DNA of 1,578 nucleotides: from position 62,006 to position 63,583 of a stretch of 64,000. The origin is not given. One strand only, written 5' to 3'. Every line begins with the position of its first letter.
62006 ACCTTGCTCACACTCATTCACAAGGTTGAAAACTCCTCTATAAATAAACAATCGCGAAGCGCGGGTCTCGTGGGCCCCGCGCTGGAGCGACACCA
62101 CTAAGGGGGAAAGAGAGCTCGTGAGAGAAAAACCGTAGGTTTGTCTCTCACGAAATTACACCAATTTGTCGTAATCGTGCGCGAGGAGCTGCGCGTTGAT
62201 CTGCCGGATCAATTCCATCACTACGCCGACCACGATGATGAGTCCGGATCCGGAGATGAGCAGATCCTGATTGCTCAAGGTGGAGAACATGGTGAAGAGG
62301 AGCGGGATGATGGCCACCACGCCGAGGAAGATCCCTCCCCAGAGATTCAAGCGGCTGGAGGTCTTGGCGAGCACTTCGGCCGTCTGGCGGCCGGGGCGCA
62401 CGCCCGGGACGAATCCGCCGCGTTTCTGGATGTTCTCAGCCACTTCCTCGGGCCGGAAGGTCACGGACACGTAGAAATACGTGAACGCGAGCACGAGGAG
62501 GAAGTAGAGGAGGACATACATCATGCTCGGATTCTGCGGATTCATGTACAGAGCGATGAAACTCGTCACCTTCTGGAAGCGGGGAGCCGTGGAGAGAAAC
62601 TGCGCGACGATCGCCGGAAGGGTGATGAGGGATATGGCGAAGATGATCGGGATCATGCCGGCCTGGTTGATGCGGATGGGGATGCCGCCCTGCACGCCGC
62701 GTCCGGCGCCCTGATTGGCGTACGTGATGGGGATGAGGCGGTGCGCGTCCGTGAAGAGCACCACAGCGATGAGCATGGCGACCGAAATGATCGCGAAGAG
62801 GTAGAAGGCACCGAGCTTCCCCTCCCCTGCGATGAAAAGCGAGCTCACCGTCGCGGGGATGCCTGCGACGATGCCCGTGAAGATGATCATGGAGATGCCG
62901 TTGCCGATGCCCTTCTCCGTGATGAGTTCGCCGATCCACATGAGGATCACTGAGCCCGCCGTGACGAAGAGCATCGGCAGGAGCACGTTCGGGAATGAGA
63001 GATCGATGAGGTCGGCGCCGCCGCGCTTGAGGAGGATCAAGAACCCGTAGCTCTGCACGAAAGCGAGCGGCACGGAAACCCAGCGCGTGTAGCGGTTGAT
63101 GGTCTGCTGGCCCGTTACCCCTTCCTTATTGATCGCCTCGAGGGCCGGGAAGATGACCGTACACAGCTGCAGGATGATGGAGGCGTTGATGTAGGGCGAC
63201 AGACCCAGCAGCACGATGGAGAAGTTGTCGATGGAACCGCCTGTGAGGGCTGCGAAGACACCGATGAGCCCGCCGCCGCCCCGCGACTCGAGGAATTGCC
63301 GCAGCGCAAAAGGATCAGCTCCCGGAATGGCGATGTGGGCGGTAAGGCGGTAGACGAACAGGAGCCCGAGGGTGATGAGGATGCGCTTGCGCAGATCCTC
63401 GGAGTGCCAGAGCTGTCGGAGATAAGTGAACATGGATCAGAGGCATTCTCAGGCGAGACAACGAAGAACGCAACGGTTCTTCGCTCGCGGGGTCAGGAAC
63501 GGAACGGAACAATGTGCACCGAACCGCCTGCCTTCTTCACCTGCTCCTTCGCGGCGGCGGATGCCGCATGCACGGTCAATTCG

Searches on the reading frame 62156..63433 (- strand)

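Call 38: search_protein_families(library=pfam, proteins=[window:62156-63433:-], max_evalue=0.001)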
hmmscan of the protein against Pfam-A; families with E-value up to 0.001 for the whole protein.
window:62156-63433:- (425 aa): 1 family
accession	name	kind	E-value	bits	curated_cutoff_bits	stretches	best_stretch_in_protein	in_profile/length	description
PF00344.25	SecY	-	9.6e-93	311.3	32.2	1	72-408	1-305/306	SecY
